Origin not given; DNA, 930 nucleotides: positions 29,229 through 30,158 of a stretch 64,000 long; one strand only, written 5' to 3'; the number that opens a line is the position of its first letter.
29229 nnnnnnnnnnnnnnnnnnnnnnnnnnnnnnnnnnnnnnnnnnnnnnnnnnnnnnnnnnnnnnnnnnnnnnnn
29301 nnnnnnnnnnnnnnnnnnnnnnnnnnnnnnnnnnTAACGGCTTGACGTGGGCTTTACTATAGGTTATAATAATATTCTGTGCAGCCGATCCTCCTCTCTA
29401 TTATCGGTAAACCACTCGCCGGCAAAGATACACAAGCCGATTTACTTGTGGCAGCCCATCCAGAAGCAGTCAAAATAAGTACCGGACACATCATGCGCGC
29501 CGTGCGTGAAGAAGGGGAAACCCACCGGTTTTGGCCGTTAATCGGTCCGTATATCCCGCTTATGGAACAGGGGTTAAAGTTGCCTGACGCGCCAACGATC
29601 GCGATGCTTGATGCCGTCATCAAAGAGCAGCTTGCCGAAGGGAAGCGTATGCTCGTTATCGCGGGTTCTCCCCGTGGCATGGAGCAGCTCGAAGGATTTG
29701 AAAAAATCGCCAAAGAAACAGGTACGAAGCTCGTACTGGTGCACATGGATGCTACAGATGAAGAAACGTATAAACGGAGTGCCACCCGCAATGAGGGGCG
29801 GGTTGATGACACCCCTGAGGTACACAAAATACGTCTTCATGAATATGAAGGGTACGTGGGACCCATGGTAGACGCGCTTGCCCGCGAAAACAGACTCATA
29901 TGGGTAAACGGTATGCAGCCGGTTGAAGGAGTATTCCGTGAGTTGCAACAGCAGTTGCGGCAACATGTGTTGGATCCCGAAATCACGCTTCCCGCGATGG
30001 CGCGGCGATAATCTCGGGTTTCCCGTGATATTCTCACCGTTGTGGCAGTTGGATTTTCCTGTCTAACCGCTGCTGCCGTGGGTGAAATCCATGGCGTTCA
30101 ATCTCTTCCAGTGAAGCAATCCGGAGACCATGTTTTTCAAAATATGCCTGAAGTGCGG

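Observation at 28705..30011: Tandem adenylate-kinase-fold paralogues with a glycine-depleted P-loop inside a nucleotide-metabolism neighbourhood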

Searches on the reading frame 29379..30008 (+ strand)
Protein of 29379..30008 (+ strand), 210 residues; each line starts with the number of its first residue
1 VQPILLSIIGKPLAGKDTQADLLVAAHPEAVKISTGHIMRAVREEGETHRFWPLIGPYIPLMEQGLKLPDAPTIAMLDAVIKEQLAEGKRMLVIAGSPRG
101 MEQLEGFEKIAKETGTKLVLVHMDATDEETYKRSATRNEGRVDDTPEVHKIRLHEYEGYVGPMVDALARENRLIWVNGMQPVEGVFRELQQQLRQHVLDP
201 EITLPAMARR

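Call 4: search_protein_families(library=pfam, proteins=[window:29379-30008:+], max_evalue=1)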
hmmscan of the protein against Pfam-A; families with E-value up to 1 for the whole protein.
window:29379-30008:+ (210 aa): 4 families
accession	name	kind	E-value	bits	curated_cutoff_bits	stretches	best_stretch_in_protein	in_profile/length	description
PF00406.28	ADK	-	8.5e-15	55.6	26.8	1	8-168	1-147/151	Adenylate kinase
PF13207.12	AAA_17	-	5.8e-11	43.2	27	1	10-148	2-134/136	AAA domain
PF13671.12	AAA_33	-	1.9e-07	31.9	27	1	6-150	2-130/143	AAA domain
PF13238.12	AAA_18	-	0.0073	17.2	29.4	1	8-144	3-118/128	AAA domain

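Call 5: search_protein_families(library=ncbifam, proteins=[window:29379-30008:+], max_evalue=1)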
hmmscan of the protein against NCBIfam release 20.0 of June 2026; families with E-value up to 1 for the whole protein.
window:29379-30008:+ (210 aa): 25 families
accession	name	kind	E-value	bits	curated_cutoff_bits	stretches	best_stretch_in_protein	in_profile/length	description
NF001381.0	PRK00279.1-3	equivalog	4.3e-24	85.3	187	1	6-195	3-187/188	adenylate kinase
TIGR01359.1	UMP_CMP_kin_fam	subfamily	2.2e-21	76.6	207.6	1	8-193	4-184/185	UMP-CMP kinase family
NF011105.0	PRK14532.1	equivalog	5.8e-20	71.6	162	1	7-195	4-187/189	adenylate kinase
TIGR01351.1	adk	subfamily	6.7e-20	71.6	168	2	8-137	4-127/212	adenylate kinase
NF011100.0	PRK14527.1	equivalog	1.4e-19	70.4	154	1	7-193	10-190/191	adenylate kinase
NF011101.0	PRK14528.1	equivalog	2.3e-19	69.8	195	1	8-193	6-186/187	adenylate kinase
NF002700.0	PRK02496.1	equivalog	1.3e-16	60.8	262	1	7-193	5-182/184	adenylate kinase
NF001380.0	PRK00279.1-2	equivalog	2e-16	60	251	2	7-137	4-127/216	adenylate kinase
NF010381.0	PRK13808.1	equivalog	2.1e-14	53.7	426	1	7-194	4-192/335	adenylate kinase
TIGR01360.1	aden_kin_iso1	equivalog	3.8e-14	52.8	284.1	1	6-193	6-185/188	adenylate kinase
NF001385.0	PRK00279.2-3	equivalog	6.2e-14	52.1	315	2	2-137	3-130/213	adenylate kinase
NF001384.0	PRK00279.2-2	equivalog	8.7e-13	48.4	152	1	5-195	4-188/191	adenylate kinase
NF011104.0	PRK14531.1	equivalog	3.2e-11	43.2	160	1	6-193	5-182/183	adenylate kinase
NF011103.0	PRK14530.1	equivalog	4.2e-11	42.8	294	2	7-135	7-124/215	adenylate kinase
NF001382.0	PRK00279.1-4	equivalog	2.1e-08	34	334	1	6-119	3-109/212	adenylate kinase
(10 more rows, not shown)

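Call 10: find_homologous_proteins(query=window:29379-30008:+, max_evalue=0.001)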
Query window:29379-30008:+ (210 aa): 98 proteins with E <= 0.001 among 415 candidates.
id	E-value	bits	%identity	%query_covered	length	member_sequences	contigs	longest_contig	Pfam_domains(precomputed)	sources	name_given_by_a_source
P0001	3.3e-133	460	100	100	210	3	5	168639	PF00406.30,PF13671.13,PF13207.13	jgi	-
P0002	1.9e-132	457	100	100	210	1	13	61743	PF00406.30,PF13671.13,PF13207.13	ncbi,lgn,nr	ncbi:nucleoside monophosphate kinase [Patescibacteria group bacterium]|nr:nucleoside monophosphate k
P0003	7.5e-128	442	96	100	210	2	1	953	PF00406.30,PF13671.13,PF13207.13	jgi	-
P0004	1.1e-127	442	96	100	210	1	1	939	PF00406.30,PF13671.13,PF13207.13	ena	-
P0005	1.1e-123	429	92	100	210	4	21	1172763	PF00406.30,PF13671.13,PF13207.13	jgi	jgi:adenylate kinase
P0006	6.8e-119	413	88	100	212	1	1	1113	PF00406.30,PF13671.13,PF13207.13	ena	-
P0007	2.1e-116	405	87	100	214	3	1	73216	PF00406.30,PF13671.13,PF13207.13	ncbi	-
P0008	6.8e-116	403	87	98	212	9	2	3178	PF00406.30,PF13671.13,PF13207.13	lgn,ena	-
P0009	3.0e-115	401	85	100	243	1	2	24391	PF00406.30,PF13671.13,PF13207.13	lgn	-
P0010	3.0e-115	401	86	100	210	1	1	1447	PF00406.30,PF13671.13,PF13207.13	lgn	-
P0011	1.8e-114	399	87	100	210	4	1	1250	PF00406.30,PF13671.13,PF13207.13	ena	-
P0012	1.3e-108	379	80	100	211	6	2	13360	PF00406.30,PF13671.13,PF13207.13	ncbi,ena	-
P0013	4.8e-107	374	99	82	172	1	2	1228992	PF00406.30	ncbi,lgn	-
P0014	6.4e-107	374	81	100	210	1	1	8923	PF00406.30,PF13671.13,PF13207.13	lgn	-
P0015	4.6e-104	365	80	100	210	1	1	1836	PF00406.30,PF13671.13,PF13207.13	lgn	-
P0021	4.3e-95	335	70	100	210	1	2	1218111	PF00406.30,PF13671.13,PF13207.13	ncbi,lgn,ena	-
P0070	1.1e-82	295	62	100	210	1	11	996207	PF00406.30,PF13207.13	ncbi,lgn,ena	ncbi:MAG: nucleoside monophosphate kinase [Patescibacteria group bacterium]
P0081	4.3e-76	273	62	100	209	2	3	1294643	PF00406.30,PF13671.13,PF13207.13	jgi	jgi:adenylate kinase family enzyme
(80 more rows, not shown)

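Call 12: find_encoding_contigs(protein=window:29379-30008:+, flank=10000, max_places=6)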
Protein window:29379-30008:+ (210 aa): 23 contigs read that carry it; 6 places shown.
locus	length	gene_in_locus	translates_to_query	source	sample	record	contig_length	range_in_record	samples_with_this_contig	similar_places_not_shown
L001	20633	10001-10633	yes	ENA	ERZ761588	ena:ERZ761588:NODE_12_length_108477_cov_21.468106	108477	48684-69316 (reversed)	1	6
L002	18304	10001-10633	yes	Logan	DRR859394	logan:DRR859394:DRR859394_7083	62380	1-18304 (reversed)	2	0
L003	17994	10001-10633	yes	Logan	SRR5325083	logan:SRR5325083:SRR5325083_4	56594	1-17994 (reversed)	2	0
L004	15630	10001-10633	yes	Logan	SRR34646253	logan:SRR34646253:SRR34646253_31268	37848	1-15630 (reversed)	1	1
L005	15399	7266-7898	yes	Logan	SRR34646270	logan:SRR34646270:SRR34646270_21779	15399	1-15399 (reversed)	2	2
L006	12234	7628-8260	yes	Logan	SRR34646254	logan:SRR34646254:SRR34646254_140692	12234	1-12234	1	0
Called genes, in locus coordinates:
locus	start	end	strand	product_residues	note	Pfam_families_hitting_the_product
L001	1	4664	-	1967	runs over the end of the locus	-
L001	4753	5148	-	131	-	-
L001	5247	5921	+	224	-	-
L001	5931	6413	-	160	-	-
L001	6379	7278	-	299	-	-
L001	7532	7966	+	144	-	-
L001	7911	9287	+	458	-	PF00675:Peptidase_M16, PF05193:Peptidase_M16_C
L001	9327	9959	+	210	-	PF00406:ADK, PF13207:AAA_17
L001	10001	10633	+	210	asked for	PF13671:AAA_33 (weak), PF00406:ADK, PF13207:AAA_17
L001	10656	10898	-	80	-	-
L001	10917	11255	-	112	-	-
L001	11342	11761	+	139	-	PF00334:NDK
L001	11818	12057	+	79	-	-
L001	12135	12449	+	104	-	-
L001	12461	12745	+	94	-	-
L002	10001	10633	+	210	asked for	PF13671:AAA_33 (weak), PF00406:ADK, PF13207:AAA_17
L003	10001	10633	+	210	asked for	PF13671:AAA_33 (weak), PF00406:ADK, PF13207:AAA_17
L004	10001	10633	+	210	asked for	PF13671:AAA_33 (weak), PF00406:ADK, PF13207:AAA_17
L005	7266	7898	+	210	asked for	PF13671:AAA_33 (weak), PF00406:ADK, PF13207:AAA_17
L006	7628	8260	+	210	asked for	PF13671:AAA_33 (weak), PF00406:ADK, PF13207:AAA_17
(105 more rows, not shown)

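Call 19: find_encoding_contigs(protein=P0021, flank=10000, max_places=2)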
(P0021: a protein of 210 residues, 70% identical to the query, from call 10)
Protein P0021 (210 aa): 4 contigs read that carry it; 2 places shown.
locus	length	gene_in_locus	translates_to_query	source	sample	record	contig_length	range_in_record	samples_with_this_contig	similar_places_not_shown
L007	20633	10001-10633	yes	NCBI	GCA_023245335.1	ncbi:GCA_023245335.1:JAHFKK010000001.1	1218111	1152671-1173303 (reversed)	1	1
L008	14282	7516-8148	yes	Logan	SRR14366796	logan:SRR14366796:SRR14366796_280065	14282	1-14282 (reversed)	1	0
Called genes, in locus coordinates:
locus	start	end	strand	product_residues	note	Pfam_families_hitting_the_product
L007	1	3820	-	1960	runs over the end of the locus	-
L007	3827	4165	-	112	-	-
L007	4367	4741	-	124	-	-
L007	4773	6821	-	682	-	-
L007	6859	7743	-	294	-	-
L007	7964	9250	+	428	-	PF00675:Peptidase_M16, PF05193:Peptidase_M16_C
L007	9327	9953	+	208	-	PF13238:AAA_18 (faint), PF13671:AAA_33, PF00406:ADK, PF13207:AAA_17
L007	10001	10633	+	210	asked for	PF13671:AAA_33 (weak), PF00406:ADK, PF13207:AAA_17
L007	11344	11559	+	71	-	-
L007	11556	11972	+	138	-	PF00334:NDK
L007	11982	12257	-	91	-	-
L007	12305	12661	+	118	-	-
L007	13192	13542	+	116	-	-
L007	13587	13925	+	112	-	-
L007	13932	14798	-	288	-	-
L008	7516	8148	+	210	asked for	PF13671:AAA_33 (weak), PF00406:ADK, PF13207:AAA_17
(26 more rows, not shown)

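Call 21: find_encoding_contigs(protein=P0070, flank=10000, max_places=2)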
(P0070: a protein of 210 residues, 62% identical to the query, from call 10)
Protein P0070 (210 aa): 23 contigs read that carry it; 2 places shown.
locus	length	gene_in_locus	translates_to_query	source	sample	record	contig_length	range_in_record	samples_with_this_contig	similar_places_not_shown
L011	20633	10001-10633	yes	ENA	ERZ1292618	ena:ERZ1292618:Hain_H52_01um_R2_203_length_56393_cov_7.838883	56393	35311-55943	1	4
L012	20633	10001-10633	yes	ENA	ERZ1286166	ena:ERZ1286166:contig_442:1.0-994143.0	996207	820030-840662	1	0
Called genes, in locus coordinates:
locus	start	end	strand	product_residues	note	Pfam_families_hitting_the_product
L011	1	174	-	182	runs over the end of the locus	PF13302:Acetyltransf_3, PF13523:Acetyltransf_8 (weak), PF00583:Acetyltransf_1, PF13673:Acetyltransf_10 (weak), PF13508:Acetyltransf_7 (weak)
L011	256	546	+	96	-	-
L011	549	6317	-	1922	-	-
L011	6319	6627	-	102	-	-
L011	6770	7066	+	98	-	PF04365:BrnT_toxin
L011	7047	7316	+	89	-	PF12441:CopG_antitoxin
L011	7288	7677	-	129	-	-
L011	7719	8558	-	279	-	-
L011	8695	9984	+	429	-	PF00675:Peptidase_M16, PF05193:Peptidase_M16_C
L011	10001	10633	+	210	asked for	PF00406:ADK, PF13207:AAA_17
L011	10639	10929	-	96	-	-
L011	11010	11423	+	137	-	PF00334:NDK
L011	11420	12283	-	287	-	-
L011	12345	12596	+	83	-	-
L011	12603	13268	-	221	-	PF02545:Maf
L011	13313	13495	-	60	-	-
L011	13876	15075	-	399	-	PF08308:PEGA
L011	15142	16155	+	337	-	PF06723:MreB_Mbl, PF00022:Actin (faint), PF11104:PilM_2 (faint), PF00012:HSP70, PF14450:FtsA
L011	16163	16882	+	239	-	PF03808:Glyco_tran_WecG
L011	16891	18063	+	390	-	PF13439:Glyco_transf_4, PF13579:Glyco_trans_4_4, PF20706:GT4-conflict (faint), PF13477:Glyco_trans_4_2 (weak), PF00534:Glycos_transf_1, PF13692:Glyco_trans_1_4, PF13524:Glyco_trans_1_2 (weak)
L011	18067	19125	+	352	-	PF00534:Glycos_transf_1, PF13692:Glyco_trans_1_4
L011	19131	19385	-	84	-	PF05016:ParE_toxin (weak)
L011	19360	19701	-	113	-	PF02604:PhdYeFM_antitox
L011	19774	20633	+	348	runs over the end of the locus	PF13439:Glyco_transf_4, PF13579:Glyco_trans_4_4, PF00534:Glycos_transf_1, PF13692:Glyco_trans_1_4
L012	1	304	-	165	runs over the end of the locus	PF13302:Acetyltransf_3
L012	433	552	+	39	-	-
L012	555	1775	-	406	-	-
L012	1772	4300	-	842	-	-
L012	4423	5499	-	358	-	-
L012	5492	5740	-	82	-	-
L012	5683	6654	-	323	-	-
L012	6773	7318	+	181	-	PF04365:BrnT_toxin, PF12441:CopG_antitoxin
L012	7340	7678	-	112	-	-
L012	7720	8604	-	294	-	-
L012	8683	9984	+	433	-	PF00675:Peptidase_M16, PF05193:Peptidase_M16_C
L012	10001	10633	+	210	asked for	PF00406:ADK, PF13207:AAA_17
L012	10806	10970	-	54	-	-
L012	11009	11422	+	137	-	PF00334:NDK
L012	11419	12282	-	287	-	-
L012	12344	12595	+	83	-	-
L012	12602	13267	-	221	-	PF02545:Maf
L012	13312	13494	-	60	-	-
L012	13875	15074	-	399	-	PF08308:PEGA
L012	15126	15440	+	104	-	PF06723:MreB_Mbl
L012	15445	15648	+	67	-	PF06723:MreB_Mbl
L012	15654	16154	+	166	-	PF06723:MreB_Mbl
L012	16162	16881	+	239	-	PF03808:Glyco_tran_WecG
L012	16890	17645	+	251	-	PF13439:Glyco_transf_4, PF13579:Glyco_trans_4_4, PF13477:Glyco_trans_4_2 (weak)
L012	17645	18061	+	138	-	PF00534:Glycos_transf_1, PF13524:Glyco_trans_1_2 (weak), PF13692:Glyco_trans_1_4, PF20706:GT4-conflict (weak)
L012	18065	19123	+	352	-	PF00534:Glycos_transf_1, PF13692:Glyco_trans_1_4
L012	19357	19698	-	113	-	PF02604:PhdYeFM_antitox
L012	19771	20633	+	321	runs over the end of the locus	PF13439:Glyco_transf_4, PF13579:Glyco_trans_4_4, PF00534:Glycos_transf_1, PF13692:Glyco_trans_1_4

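Call 28: predict_structure(alignment_id=A1)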
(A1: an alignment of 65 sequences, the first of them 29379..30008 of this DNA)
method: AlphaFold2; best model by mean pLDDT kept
length: 210 residues; sequences in the alignment: 65
mean_pLDDT: 91.2   pTM: 0.85
mean pLDDT of the five models: 91.2, 90.2, 89.7, 89.3, 89.2
residues with pLDDT >= 90: 164; 70-90: 27; 50-70: 19; < 50: 0
segments of 3 or more residues with pLDDT < 50: none
pLDDT, mean of each block of 10 residues (from residue 1): 94 94 96 91 95 95 91 97 97 96 98 97 95 77 80 95 97 96 96 76 63
secondary structure, 60 per line:
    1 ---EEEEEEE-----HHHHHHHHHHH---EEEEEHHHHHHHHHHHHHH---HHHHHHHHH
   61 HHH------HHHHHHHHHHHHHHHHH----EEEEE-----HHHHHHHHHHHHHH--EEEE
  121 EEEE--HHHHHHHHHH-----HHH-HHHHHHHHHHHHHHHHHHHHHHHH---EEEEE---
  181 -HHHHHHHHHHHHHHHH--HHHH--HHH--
elements in order: E4-10 H16-26 E30-34 H35-48 H52-63 H70-86 E91-95 H101-114 E117-124 H127-136 H146-169 E173-177 H182-197 H200-203

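Call 30: search_protein_representatives(alignment_id=A1)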
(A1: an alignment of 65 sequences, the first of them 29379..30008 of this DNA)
Query: 65 sequences, 210 profile positions. Proteins with E-value up to 0.001 (for the whole library): 19025; up to 1e-10: 6958; up to 1e-30: 130. The best 150 are listed.
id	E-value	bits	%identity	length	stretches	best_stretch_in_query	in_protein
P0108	5.7e-98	343.0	-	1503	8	3-194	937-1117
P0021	1.6e-96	338.3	-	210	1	1-210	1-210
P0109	4.1e-96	336.9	-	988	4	5-197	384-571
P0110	2.7e-83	295.0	-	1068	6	4-188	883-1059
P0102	9.3e-83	293.3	-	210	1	1-210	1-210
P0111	2.1e-81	288.8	-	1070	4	6-188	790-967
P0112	6.2e-78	277.5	-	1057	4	3-200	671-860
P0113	2.4e-74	265.8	-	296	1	1-210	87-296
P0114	1.8e-71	256.4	-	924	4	4-193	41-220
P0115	1.8e-71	256.4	-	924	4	4-187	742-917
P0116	2.3e-69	249.5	-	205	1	1-210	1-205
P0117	6.3e-69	248.1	-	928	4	4-191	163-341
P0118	2.0e-68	246.5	-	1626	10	4-137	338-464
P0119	1.5e-67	243.6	-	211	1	1-210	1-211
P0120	1.9e-66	240.0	-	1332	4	3-192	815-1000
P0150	1.7e-43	165.0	-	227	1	6-204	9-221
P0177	3.7e-37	144.3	-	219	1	2-195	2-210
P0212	3.8e-33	131.2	-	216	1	1-196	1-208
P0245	1.1e-29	119.9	-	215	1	5-195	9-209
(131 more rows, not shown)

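Call 32: fold_search(model_id=the predicted structure, library=pdb)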
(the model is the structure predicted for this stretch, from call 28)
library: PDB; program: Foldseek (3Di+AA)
matches with E <= 10: 1562; with E <= 0.001: 464
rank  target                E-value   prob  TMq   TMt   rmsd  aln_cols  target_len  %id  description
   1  5x6j                  1.1e-13  1.00  0.77  0.76   3.1       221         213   23  Crystal structure of B. globisporus adenylate kinase variant (released 2018-02-28)
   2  5ycc_A                1.3e-13  1.00  0.78  0.87   2.3       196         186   25  Crystal structure of Notothenia coriiceps adenylate kinase variant (released 2018-09-12)
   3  4mkh                  1.7e-13  1.00  0.76  0.74   3.2       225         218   24  Crystal structure of a stable adenylate kinase variant AKv18 (released 2014-03-26)
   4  3fb4                  2.7e-13  1.00  0.78  0.77   3.0       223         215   23  Crystal structure of adenylate kinase from Marinibacillus marinus (released 2009-09-29)
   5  1zin                  2.7e-13  1.00  0.78  0.75   3.0       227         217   26  ADENYLATE KINASE WITH BOUND AP5A (released 1997-06-16)
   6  4tyq_A                3.2e-13  1.00  0.79  0.77   3.1       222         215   25  Crystal structure of an adenylate kinase mutant--AKm2 (released 2014-11-26)
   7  5xz2_A                3.9e-13  1.00  0.77  0.83   2.5       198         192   26  Crystal structure of adenylate kinase (released 2018-07-18)
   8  1p3j                  4.7e-13  1.00  0.73  0.73   3.4       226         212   22  Adenylate Kinase from Bacillus subtilis (released 2004-05-04)
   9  5g41                  5.0e-13  1.00  0.76  0.74   3.0       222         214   25  Crystal structure of adenylate kinase ancestor 4 with Zn, Mg and Ap5A bound (released 2016-12-28)
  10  5ycb_B                5.7e-13  1.00  0.78  0.88   2.3       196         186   24  Crystal structure of notothenia coriiceps adenylate kinase variant (released 2018-09-12)
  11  4ike_A                5.7e-13  1.00  0.76  0.77   3.6       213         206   26  Crystal Structure of a partly open ATP-lid of liganded Adenylate kinase (released 2014-07-02)
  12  4qbg                  6.1e-13  1.00  0.77  0.75   3.3       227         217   26  Crystal structure of a stable adenylate kinase variant AKlse4 (released 2014-06-25)
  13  4qbh_B                7.8e-13  1.00  0.79  0.77   2.9       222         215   26  Crystal structure of a stable adenylate kinase variant AKlse5 (released 2014-06-25)
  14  1z83_A                8.3e-13  1.00  0.75  0.81   2.8       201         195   24  Crystal structure of human AK1A in complex with AP5A (released 2005-04-26)
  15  1uky                  8.9e-13  1.00  0.81  0.86   2.1       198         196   25  SUBSTRATE SPECIFICITY AND ASSEMBLY OF CATALYTIC CENTER DERIVED FROM TWO STRUCTURES OF LIGATED URIDYLATE KINASE (released 1995-01-26)
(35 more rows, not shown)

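Call 35: list_cluster_members(proteins=[window:29379-30008:+, window:28705-29334:+, P0021, P0070, P0107, P0150, P0177, P0212, P0245, P0081])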
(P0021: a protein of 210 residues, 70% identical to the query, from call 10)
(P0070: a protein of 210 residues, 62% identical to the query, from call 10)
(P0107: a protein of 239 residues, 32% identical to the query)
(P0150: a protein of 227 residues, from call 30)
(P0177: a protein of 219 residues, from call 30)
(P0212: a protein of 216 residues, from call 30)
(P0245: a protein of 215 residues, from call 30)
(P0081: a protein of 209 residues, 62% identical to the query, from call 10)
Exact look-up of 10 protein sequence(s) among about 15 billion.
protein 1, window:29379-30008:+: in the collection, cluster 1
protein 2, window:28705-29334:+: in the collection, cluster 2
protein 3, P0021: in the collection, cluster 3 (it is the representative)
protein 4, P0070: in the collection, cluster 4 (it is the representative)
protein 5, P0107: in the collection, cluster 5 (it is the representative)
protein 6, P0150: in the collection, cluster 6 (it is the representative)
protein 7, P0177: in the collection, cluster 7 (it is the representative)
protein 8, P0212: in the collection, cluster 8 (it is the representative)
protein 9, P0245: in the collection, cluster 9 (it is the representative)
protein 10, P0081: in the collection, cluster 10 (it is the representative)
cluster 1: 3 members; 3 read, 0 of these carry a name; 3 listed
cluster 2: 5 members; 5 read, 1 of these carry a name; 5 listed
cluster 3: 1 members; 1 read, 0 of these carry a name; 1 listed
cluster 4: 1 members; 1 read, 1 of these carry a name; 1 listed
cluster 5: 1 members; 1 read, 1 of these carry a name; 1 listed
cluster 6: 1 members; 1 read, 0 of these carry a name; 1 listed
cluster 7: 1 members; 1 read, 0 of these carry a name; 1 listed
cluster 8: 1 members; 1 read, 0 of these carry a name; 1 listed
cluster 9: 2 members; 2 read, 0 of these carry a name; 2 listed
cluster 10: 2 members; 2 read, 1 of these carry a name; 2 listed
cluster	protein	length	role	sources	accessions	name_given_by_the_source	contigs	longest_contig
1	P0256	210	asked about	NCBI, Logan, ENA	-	-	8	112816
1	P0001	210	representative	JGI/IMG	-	-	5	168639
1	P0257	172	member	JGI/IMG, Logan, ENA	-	-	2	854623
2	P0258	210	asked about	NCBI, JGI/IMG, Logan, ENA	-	-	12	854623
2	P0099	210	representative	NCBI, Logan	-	-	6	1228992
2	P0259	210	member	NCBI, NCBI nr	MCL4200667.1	nucleoside monophosphate kinase [Patescibacteria group bacterium]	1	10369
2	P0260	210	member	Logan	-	-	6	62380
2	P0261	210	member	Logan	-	-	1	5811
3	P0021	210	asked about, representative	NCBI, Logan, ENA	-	-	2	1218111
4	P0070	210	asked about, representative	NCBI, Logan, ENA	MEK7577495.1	MAG: nucleoside monophosphate kinase [Patescibacteria group bacterium]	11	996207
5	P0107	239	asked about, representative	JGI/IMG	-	adenylate kinase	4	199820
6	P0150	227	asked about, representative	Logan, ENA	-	-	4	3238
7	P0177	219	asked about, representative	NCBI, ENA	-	-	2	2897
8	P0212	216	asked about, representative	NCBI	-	-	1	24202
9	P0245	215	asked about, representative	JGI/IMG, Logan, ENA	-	-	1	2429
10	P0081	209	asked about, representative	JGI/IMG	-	adenylate kinase family enzyme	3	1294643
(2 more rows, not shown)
